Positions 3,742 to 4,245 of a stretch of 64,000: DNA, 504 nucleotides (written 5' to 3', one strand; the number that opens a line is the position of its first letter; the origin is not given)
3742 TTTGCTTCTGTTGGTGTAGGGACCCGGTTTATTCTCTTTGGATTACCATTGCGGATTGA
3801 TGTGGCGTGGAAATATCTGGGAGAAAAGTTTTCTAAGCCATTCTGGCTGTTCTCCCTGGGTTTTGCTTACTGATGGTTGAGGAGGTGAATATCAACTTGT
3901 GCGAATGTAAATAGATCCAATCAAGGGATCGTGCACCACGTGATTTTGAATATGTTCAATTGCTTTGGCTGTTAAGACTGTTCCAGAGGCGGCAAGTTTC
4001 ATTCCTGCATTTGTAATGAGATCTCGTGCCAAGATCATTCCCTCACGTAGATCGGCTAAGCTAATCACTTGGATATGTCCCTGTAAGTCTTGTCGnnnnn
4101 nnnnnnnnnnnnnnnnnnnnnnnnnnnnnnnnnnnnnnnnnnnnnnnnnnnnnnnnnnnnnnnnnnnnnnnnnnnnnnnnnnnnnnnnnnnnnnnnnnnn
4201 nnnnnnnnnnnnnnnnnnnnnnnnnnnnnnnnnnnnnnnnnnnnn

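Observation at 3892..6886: motA-motB operon ends in a response regulator with an inactivated HD-GYP domain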

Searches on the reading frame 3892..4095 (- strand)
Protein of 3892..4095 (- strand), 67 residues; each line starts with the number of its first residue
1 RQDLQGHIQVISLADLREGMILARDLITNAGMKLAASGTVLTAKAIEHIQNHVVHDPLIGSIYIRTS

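Call 51: predict_structure(alignment_id=A3)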
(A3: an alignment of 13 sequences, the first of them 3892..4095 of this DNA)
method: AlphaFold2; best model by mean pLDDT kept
length: 67 residues; sequences in the alignment: 13
mean_pLDDT: 91.0   pTM: 0.74
mean pLDDT of the five models: 91.0, 90.6, 90.1, 89.9, 88.7
residues with pLDDT >= 90: 57; 70-90: 4; 50-70: 3; < 50: 3
segments of 3 or more residues with pLDDT < 50: 1-3
pLDDT, mean of each block of 10 residues (from residue 1): 68 96 96 96 97 94 91
secondary structure, 60 per line:
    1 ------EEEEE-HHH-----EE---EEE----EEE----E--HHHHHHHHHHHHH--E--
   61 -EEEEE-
elements in order: E7-11 E26-28 E33-35 H43-55 E62-66

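Call 56: fold_search(model_id=the predicted structure, library=pdb)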
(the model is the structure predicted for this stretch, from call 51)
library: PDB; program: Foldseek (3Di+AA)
matches with E <= 10: 254; with E <= 0.001: 0
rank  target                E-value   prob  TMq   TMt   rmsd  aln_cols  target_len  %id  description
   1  1xi8_A                1.9e-01  0.97  0.61  0.18   4.2        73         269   14  Molybdenum cofactor biosynthesis protein from Pyrococcus furiosus Pfu-1657500-001 (released 2004-11-30)
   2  9e0m_A                2.1e-01  0.92  0.61  0.08   4.2        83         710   17  CryoEM structure of holoenzyme of inducible Lysine decarboxylase from Hafnia alvei holoenzyme at 2.19 Angstrom resolut (released 2025-06-04)
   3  5fkz                  2.2e-01  0.89  0.60  0.08   4.4        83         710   17  Structure of E.coli Constitutive lysine decarboxylase (released 2016-09-21)
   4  2x3l_B                2.7e-01  0.98  0.65  0.12   2.4        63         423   19  Crystal Structure of the Orn_Lys_Arg decarboxylase family protein SAR0482 from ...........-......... Staphylococcus au (released 2010-07-21)
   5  1xi8_B                3.6e-01  0.92  0.61  0.18   4.0        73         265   14  Molybdenum cofactor biosynthesis protein from Pyrococcus furiosus Pfu-1657500-001 (released 2004-11-30)
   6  6jbq_C                3.9e-01  0.80  0.51  0.04   5.3        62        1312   16  CryoEM structure of Escherichia coli sigmaE transcription initiation complex containing 5nt of RNA (released 2019-05-29)
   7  3e7h_B                4.1e-01  0.82  0.51  0.36   4.7        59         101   17  The crystal structure of the beta subunit of the DNA-directed RNA polymerase from Vibrio cholerae O1 biovar eltor (released 2008-10-14)
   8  8r6p_D                4.7e-01  0.96  0.57  0.03   2.1        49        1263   20  Mycobacterium smegnatis RNA polymerase RP2-like transcription initiation complex with SigmaA, RbpA, HelD N-terminal do (released 2024-10-02)
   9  6koo_D                6.0e-01  0.80  0.62  0.04   4.6        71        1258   14  Mycobacterium tuberculosis initial transcription complex comprising sigma H and 5'-OH RNA of 7 nt (released 2020-03-11)
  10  6pss_I                6.0e-01  0.51  0.44  0.03   5.3        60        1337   15  Escherichia coli RNA polymerase promoter unwinding intermediate (TRPi1.5a) with TraR and mutant rpsT P2 promoter (released 2020-03-25)
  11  6c6u_I                7.3e-01  0.66  0.53  0.04   3.9        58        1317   14  CryoEM structure of E.coli RNA polymerase elongation complex bound with NusG (released 2018-07-25)
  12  6jnx_C                7.8e-01  0.75  0.52  0.03   3.0        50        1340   18  Cryo-EM structure of a Q-engaged arrested complex (released 2019-06-12)
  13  6jcx_D                7.8e-01  0.72  0.62  0.04   4.8        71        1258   14  Mycobacterium tuberculosis transcription initiation complex with ECF sigma factor sigma H and 6nt RNA (released 2019-05-29)
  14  7egs_A                7.8e-01  0.66  0.52  0.14   4.8        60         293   20  The crystal structure of lobe domain of E. coli RNA polymerase complexed with the C-terminal domain of UvrD (released 2022-04-06)
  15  9lls_A                7.8e-01  0.57  0.56  0.08   4.3        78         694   14  Crystal structure of Ornithine decarboxylase H346A mutant (released 2025-12-24)
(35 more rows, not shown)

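Call 67: search_protein_families(library=pfam, proteins=[window:3892-4095:-], max_evalue=10)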
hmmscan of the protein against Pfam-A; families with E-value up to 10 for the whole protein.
window:3892-4095:- (67 aa): 0 families

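Call 73: search_protein_representatives(alignment_id=A3)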
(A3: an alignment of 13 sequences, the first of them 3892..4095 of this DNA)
Query: 13 sequences, 71 profile positions. Proteins with E-value up to 0.001 (for the whole library): 4004; up to 1e-10: 157; up to 1e-30: 0. The best 150 are listed.
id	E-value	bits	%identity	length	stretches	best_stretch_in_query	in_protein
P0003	1.5e-22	94.9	-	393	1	2-66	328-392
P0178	1.4e-20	88.6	-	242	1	9-67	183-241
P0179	3.1e-20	87.5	-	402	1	3-68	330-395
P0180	9.2e-20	86.0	-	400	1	5-67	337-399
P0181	8.7e-19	82.9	-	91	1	8-66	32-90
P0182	2.7e-18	81.3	-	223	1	3-67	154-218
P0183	5.4e-18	80.3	-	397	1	4-65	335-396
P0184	1.2e-17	79.2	-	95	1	5-68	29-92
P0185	1.6e-17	78.8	-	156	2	6-65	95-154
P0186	2.3e-17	78.3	-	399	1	7-66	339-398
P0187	3.6e-17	77.7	-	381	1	4-67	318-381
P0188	4.4e-17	77.4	-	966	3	8-61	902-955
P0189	1.4e-16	75.8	-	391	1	7-69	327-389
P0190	3.1e-16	74.7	-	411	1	9-67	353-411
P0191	5.0e-16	74.0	-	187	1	8-68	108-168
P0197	5.2e-15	70.8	-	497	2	12-66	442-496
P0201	1.2e-14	69.6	-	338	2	12-48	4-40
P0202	1.4e-14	69.4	-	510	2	8-67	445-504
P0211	3.3e-14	68.2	-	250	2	8-55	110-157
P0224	3.5e-13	64.9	-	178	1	10-65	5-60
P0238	1.1e-12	63.3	-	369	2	18-61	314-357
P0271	8.2e-12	60.5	-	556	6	22-59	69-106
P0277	1.1e-11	60.1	-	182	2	7-66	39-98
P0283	1.5e-11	59.6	-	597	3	4-38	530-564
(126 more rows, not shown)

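Call 74: search_protein_families(library=pfam, proteins=[P0188, P0271, P0283, P0201, P0224, P0197, P0202, P0211, P0277, P0238], max_evalue=0.001)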
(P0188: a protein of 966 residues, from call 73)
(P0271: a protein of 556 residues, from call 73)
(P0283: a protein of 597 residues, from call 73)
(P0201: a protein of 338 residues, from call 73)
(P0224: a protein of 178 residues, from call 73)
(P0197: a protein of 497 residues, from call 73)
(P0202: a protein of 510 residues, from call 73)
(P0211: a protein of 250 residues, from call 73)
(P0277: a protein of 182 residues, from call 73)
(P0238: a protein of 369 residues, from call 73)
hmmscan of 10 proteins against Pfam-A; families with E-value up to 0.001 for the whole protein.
P0188 (966 aa): 3 families
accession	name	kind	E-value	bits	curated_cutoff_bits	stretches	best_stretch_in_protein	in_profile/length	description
PF13487.12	HD_5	-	3.4e-41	141.3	27.2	2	491-637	2-148/170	HD domain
PF00072.30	Response_reg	-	1.4e-36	125.5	30.2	2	354-461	1-107/111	Response regulator receiver domain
PF08668.18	HDOD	-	0.0001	22.3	22.9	0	510-561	102-153/196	HDOD domain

P0271 (556 aa): 0 families

P0283 (597 aa): 2 families
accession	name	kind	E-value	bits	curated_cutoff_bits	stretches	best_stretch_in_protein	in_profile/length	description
PF13487.12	HD_5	-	2.8e-22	79.7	27.2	1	144-303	2-168/170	HD domain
PF00072.30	Response_reg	-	7.2e-19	68.4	30.2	1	7-113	1-106/111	Response regulator receiver domain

P0201 (338 aa): 2 families
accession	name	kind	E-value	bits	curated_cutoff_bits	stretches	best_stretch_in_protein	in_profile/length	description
PF00027.35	cNMP_binding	-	5.4e-15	55.6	27.5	1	220-300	5-83/89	Cyclic nucleotide-binding domain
PF11871.13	DUF3391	-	0.00011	23.1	27.8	0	94-186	5-100/136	Domain of unknown function (DUF3391)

P0224 (178 aa): 1 family
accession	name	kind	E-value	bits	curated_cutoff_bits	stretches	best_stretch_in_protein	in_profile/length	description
PF13440.11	Polysacc_synt_3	-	0.00025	20.9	23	1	58-168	53-161/293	Polysaccharide biosynthesis protein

P0197 (497 aa): 4 families
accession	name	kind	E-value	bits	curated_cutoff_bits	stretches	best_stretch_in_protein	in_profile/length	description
PF13487.12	HD_5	-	3e-27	95.9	27.2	1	147-283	2-140/170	HD domain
PF00072.30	Response_reg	-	7.5e-20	71.6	30.2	1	9-121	1-110/111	Response regulator receiver domain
PF01966.28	HD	-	6.5e-10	39.8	22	1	165-273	7-107/116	HD domain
PF06819.16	Arc_PepC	-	0.00025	21.7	23.4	0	361-434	27-96/110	Archaeal Peptidase A24 C-terminal Domain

P0202 (510 aa): 3 families
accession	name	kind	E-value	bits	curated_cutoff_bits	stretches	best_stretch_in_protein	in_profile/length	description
PF13487.12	HD_5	-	2.5e-25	89.6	27.2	1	196-339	3-148/170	HD domain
PF00072.30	Response_reg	-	6.6e-18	65.3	30.2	1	18-129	1-110/111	Response regulator receiver domain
PF01966.28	HD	-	0.00074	20.2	22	0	208-326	2-112/116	HD domain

P0211 (250 aa): 1 family
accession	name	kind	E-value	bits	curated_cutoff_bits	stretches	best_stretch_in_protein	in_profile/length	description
PF13487.12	HD_5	-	2.3e-22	80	27.2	1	3-93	80-170/170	HD domain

P0277 (182 aa): 0 families

P0238 (369 aa): 3 families
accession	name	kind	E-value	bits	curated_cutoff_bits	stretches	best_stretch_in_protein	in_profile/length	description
PF13487.12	HD_5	-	5e-31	108.2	27.2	1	135-287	17-170/170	HD domain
PF01966.28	HD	-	2.5e-15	57.2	22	1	132-254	1-114/116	HD domain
PF08668.18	HDOD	-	0.00079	19.4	22.9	0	128-184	91-144/196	HDOD domain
